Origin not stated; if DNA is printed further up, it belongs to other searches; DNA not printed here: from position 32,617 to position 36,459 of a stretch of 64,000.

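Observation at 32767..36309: Bacterial-architecture RecD2 helicase in a eukaryotic nuclear context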

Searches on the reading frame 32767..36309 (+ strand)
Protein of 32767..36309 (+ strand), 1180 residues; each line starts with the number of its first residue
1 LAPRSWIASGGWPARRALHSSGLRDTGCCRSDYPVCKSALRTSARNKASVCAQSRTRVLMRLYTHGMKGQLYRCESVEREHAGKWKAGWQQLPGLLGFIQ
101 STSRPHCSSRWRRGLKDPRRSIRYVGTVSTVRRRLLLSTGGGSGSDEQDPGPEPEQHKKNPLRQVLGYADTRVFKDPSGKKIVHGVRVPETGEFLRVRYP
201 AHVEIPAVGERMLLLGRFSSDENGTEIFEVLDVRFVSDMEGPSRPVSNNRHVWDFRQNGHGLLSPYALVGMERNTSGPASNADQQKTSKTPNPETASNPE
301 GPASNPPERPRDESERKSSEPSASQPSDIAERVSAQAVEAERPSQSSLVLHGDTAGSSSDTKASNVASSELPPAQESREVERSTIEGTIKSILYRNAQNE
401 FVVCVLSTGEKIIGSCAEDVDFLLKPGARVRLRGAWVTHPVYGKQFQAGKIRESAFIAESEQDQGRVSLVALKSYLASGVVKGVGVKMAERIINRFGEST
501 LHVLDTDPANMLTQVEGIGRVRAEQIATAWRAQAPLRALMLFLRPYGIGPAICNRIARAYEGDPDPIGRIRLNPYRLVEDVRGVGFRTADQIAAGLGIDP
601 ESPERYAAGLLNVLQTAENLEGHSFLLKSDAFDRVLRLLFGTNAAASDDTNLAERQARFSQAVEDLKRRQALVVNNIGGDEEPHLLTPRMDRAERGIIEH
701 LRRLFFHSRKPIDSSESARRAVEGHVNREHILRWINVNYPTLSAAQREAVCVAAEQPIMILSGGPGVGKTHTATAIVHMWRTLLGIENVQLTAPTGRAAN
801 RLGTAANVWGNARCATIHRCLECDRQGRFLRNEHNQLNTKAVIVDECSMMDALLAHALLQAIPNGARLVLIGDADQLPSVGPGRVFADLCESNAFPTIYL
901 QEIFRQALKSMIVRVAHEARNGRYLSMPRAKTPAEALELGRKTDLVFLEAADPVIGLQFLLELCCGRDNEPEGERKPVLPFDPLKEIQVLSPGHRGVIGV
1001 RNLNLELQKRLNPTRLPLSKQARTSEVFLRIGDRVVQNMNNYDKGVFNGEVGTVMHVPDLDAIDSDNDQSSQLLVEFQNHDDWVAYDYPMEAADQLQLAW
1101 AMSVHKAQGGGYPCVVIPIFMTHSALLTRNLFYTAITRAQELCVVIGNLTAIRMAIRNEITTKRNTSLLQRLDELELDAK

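Call 3: search_protein_families(library=pfam, proteins=[window:32767-36309:+], max_evalue=0.01)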
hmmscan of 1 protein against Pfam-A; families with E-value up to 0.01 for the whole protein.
window:32767-36309:+ (1180 aa): 11 families
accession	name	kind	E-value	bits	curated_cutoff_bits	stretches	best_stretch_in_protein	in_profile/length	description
PF13245.12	AAA_19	-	2.5e-36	125.2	25.1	1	746-882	1-134/134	AAA domain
PF13604.12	AAA_30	-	5.9e-35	121.2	27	1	741-923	1-172/191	AAA domain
PF14490.11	HHH_RecD2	-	4.7e-32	110.2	27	2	533-625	2-92/92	ATP-dependent RecD2 DNA helicase HHH domain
PF13538.12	UvrD_C_2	-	4e-16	59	27.4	1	1098-1146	1-52/52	UvrD-like helicase C-terminal domain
PF18335.7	SH3_13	-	1.2e-15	57.5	41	1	1003-1077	1-65/65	ATP-dependent RecD-like DNA helicase SH3 domain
PF23139.1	OB_YrrC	-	4.8e-12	46.1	27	1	383-453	2-73/76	ATP-dependent DNA helicase YrrC, OB-fold domain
PF13086.12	AAA_11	-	5.4e-08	33.4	27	1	837-880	211-253/257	AAA domain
PF01443.25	Viral_helicase1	-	1.3e-07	32.1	21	0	760-879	2-99/228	Viral superfamily 1 RNA helicase core domain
PF14520.12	HHH_5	-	1.7e-06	28.8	27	1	481-531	7-56/57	Helix-hairpin-helix domain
PF00633.29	HHH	-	0.00019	21.5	24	0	512-527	13-28/30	Helix-hairpin-helix motif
PF05970.20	PIF1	-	0.0096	16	25.9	0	754-878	20-153/223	PIF1-like helicase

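Call 4: search_protein_families(library=ncbifam, proteins=[window:32767-36309:+], max_evalue=0.01)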
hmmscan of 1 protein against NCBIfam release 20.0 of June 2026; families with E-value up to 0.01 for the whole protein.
window:32767-36309:+ (1180 aa): 15 families
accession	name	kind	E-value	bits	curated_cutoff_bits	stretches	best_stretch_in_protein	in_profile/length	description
TIGR01448.2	helicase_RecD2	equivalog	9.9e-191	635.5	500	1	387-1171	1-712/713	SF1B family DNA helicase RecD2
TIGR01447.1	recD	equivalog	6.2e-63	213.3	310.15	1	689-1172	112-597/597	exodeoxyribonuclease V subunit alpha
NF008127.0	PRK10875.1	equivalog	4.4e-39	134.5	671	2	741-891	156-322/619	exodeoxyribonuclease V subunit alpha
TIGR02768.1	TraA_Ti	equivalog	6.1e-19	67.8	590.45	2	677-906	309-513/751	Ti-type conjugative transfer relaxase TraA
NF010402.0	PRK13826.1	subfamily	4.7e-09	34.7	1317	1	723-910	363-539/1102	Dtr system oriT relaxase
NF010263.0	PRK13709.1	equivalog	5.2e-07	27.3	2212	1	754-907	983-1133/1752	conjugative transfer relaxase/helicase TraI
NF010464.0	PRK13889.1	subfamily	2e-06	26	1015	1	729-906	334-500/992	conjugal transfer relaxase TraA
TIGR02760.1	TraI_TIGR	equivalog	5.7e-06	24.1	929.85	1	831-914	1105-1189/1960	conjugative transfer relaxase/helicase TraI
NF040671.1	PLuB_AAA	exception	4.5e-05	21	999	1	814-880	939-1001/1256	PLuB system helicase-like protein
TIGR00376.1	TIGR00376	hypoth_equivalog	0.0001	20.9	348.9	0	737-778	155-196/639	IGHMBP2 family helicase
TIGR00084.2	ruvA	equivalog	0.00054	19.6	85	1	481-528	80-128/202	Holliday junction branch migration protein RuvA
NF011300.0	PRK14712.1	equivalog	0.00087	16.6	2486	1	746-907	840-1000/1623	conjugative transfer relaxase/helicase TraI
TIGR00608.1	radc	subfamily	0.0016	18.2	133.85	1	475-529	23-79/218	RadC family protein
NF000642.1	PRK00024.1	equivalog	0.0038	16.9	180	0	475-529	21-73/212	RadC family protein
NF038214.1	IS21_help_AAA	equivalog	0.0091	15.7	200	0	759-778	93-112/232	IS21-like element helper ATPase IstB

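Call 6: find_homologous_proteins(query=window:32944-36309:+)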
Query window:32944-36309:+ (1121 aa): 87 proteins with E <= 0.001 among 8000 candidates.
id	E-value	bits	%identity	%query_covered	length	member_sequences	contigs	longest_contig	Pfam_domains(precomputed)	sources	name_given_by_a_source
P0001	0.0e+0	2541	100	100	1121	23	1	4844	PF13538.13,PF13086.13,PF14520.13,PF01443.25,PF13604.13,PF13245.13,PF23139.2,PF18335.8,PF14490.12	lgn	-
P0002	8.6e-125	436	37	70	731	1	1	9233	PF13086.13,PF05127.22,PF01443.25,PF13604.13,PF13245.13,PF23139.2,PF18335.8,PF13538.13,PF05970.21,PF14520.13,PF09848.16,PF14490.12,PF00633.30,PF20720.4,PF00580.28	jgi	-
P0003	3.3e-124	434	38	70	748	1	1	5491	PF13086.13,PF01443.25,PF13604.13,PF13245.13,PF23139.2,PF18335.8,PF13191.13,PF13538.13,PF05970.21,PF14520.13,PF13521.13,PF14490.12,PF20720.4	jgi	jgi:exodeoxyribonuclease V alpha subunit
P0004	3.7e-124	434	37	70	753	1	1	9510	PF13086.13,PF05127.22,PF01443.25,PF13604.13,PF13245.13,PF23139.2,PF18335.8,PF13538.13,PF05970.21,PF14520.13,PF09848.16,PF14490.12,PF20720.4,PF00580.28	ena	-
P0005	1.0e-122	430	37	70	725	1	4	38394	PF13538.13,PF13086.13,PF14520.13,PF01443.25,PF13604.13,PF13245.13,PF23139.2,PF18335.8,PF14490.12,PF13191.13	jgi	jgi:exodeoxyribonuclease V alpha subunit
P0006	2.2e-121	425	37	70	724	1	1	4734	PF13538.13,PF13086.13,PF14520.13,PF01443.25,PF13604.13,PF13245.13,PF23139.2,PF18335.8,PF14490.12,PF20720.4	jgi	-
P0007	5.9e-121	424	36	70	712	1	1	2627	PF13538.13,PF13086.13,PF05127.22,PF14520.13,PF01443.25,PF13604.13,PF13245.13,PF23139.2,PF18335.8,PF14490.12,PF02562.23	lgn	-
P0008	3.7e-117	411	36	70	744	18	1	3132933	PF13086.13,PF01443.25,PF13604.13,PF13245.13,PF23139.2,PF18335.8,PF13401.13,PF13538.13,PF05970.21,PF14520.13,PF14490.12,PF20720.4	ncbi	ncbi:ATP-dependent RecD-like DNA helicase [Eubacteriales bacterium mix99]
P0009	4.1e-117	411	37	71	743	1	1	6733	PF13086.13,PF05127.22,PF01443.25,PF13604.13,PF13245.13,PF23139.2,PF18335.8,PF13401.13,PF02562.23,PF13538.13,PF14520.13,PF13521.13,PF09848.16,PF14490.12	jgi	jgi:exodeoxyribonuclease V alpha subunit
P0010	1.5e-116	409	34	71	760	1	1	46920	PF13086.13,PF05127.22,PF01443.25,PF13604.13,PF13245.13,PF23139.2,PF18335.8,PF13401.13,PF13538.13,PF14520.13,PF13521.13,PF14490.12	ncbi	ncbi:MAG: ATP-dependent RecD-like DNA helicase [bacterium]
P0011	7.5e-115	403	35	72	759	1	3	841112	PF13538.13,PF13086.13,PF14520.13,PF01443.25,PF13604.13,PF13245.13,PF23139.2,PF18335.8,PF14490.12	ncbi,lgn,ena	-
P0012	3.5e-114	401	36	70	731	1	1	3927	PF13538.13,PF13086.13,PF14520.13,PF01443.25,PF13604.13,PF24883.3,PF13245.13,PF23139.2,PF18335.8,PF14490.12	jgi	-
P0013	1.3e-113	399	36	71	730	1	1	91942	PF13086.13,PF01443.25,PF13604.13,PF13245.13,PF23139.2,PF18335.8,PF13401.13,PF13538.13,PF12826.14,PF05970.21,PF14520.13,PF14490.12,PF00633.30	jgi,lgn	jgi:exodeoxyribonuclease V alpha subunit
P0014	9.6e-113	397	37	71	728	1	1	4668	PF13538.13,PF13086.13,PF14520.13,PF01443.25,PF13604.13,PF13245.13,PF23139.2,PF18335.8,PF14490.12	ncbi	-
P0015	1.5e-112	396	36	70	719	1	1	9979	PF13538.13,PF13086.13,PF05970.21,PF14520.13,PF01443.25,PF13604.13,PF13245.13,PF23139.2,PF18335.8,PF13401.13,PF14490.12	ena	-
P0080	1.1e-87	314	38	39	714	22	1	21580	PF13538.13,PF14520.13,PF01443.25,PF13604.13,PF13245.13,PF23139.2,PF18335.8,PF14490.12,PF00633.30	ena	-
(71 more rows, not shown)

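Call 7: list_cluster_members(proteins=[P0001])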
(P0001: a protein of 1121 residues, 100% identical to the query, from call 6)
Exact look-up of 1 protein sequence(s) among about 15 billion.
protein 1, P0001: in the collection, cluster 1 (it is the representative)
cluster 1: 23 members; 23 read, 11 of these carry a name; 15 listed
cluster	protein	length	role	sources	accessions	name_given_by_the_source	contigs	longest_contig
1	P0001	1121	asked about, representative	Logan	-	-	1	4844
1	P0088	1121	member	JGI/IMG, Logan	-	exodeoxyribonuclease V alpha subunit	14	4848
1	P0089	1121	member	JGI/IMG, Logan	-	exodeoxyribonuclease V alpha subunit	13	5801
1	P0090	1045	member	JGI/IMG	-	exodeoxyribonuclease V alpha subunit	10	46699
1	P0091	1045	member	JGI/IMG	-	exodeoxyribonuclease V alpha subunit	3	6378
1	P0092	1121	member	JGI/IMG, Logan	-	exodeoxyribonuclease V alpha subunit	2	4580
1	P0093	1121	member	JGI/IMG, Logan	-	exodeoxyribonuclease V alpha subunit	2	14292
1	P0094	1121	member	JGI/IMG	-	exodeoxyribonuclease V alpha subunit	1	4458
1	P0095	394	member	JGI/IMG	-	hypothetical protein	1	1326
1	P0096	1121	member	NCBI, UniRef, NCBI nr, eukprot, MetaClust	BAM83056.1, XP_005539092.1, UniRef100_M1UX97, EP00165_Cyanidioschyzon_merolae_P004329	probable exodeoxyribonuclease V, alpha subunit [Cyanidioschyzon merolae strain 10D] | Probable exodeoxyribonuclease V, alpha subunit n=1 Tax=Cyanidioschyzon merolae (strain ... | XP_005539092.1 probable exodeoxyribonuclease V, alpha subunit [Cyanidioschyzon merolae ...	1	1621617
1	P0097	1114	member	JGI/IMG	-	exodeoxyribonuclease V alpha subunit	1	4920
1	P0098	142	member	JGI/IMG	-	hypothetical protein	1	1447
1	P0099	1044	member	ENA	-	-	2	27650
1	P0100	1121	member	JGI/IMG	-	-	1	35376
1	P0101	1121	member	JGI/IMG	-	-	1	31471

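Call 8: find_encoding_contigs(protein=P0001, flank=10000, max_places=10)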
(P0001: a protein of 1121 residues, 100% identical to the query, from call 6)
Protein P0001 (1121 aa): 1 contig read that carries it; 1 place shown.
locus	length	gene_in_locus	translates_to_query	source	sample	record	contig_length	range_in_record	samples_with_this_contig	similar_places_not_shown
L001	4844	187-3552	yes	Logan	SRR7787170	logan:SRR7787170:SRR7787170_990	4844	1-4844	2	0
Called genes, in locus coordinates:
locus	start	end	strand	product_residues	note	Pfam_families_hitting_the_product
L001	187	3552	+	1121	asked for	PF23139:OB_YrrC, PF14520:HHH_5 (faint), PF14490:HHH_RecD2, PF01443:Viral_helicase1 (faint), PF13245:AAA_19, PF13604:AAA_30, PF18335:SH3_13, PF13538:UvrD_C_2, +1 more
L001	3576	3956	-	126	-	-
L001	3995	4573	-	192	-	-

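Call 19: search_solved_structures(query=window:32944-36309:+, max_evalue=0.00001, show_alignments=1)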
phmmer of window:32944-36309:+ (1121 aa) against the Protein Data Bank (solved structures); distinct sequences matched with E-value up to 0.00001: 7.
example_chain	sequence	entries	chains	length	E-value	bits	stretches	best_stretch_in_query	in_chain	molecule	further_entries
3e1s_A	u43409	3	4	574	5.9e-52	180.2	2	488-864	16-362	Exodeoxyribonuclease V, subunit RecD | Exodeoxyribonuclease V, subunit RecD, putative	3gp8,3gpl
1w36_D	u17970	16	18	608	1.9e-23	85.8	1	687-832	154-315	EXODEOXYRIBONUCLEASE V ALPHA CHAIN | RecBCD enzyme subunit RecD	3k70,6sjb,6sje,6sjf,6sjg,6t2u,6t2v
5ld2_D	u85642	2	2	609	2e-23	85.8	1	687-832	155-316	RecBCD enzyme subunit RecD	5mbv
8xak_A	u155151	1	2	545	8.1e-08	34.1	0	687-853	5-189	ATP-dependent DNA helicase PIF1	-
5o6b_A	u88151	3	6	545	8.5e-08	34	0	688-853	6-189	ATP-dependent DNA helicase PIF1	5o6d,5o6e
9kwf_B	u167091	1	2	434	3.9e-07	31.8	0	696-864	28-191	Putative deoxyribonuclease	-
5fhh_A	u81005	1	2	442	7e-06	27.7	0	1036-1083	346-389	ATP-dependent DNA helicase PIF1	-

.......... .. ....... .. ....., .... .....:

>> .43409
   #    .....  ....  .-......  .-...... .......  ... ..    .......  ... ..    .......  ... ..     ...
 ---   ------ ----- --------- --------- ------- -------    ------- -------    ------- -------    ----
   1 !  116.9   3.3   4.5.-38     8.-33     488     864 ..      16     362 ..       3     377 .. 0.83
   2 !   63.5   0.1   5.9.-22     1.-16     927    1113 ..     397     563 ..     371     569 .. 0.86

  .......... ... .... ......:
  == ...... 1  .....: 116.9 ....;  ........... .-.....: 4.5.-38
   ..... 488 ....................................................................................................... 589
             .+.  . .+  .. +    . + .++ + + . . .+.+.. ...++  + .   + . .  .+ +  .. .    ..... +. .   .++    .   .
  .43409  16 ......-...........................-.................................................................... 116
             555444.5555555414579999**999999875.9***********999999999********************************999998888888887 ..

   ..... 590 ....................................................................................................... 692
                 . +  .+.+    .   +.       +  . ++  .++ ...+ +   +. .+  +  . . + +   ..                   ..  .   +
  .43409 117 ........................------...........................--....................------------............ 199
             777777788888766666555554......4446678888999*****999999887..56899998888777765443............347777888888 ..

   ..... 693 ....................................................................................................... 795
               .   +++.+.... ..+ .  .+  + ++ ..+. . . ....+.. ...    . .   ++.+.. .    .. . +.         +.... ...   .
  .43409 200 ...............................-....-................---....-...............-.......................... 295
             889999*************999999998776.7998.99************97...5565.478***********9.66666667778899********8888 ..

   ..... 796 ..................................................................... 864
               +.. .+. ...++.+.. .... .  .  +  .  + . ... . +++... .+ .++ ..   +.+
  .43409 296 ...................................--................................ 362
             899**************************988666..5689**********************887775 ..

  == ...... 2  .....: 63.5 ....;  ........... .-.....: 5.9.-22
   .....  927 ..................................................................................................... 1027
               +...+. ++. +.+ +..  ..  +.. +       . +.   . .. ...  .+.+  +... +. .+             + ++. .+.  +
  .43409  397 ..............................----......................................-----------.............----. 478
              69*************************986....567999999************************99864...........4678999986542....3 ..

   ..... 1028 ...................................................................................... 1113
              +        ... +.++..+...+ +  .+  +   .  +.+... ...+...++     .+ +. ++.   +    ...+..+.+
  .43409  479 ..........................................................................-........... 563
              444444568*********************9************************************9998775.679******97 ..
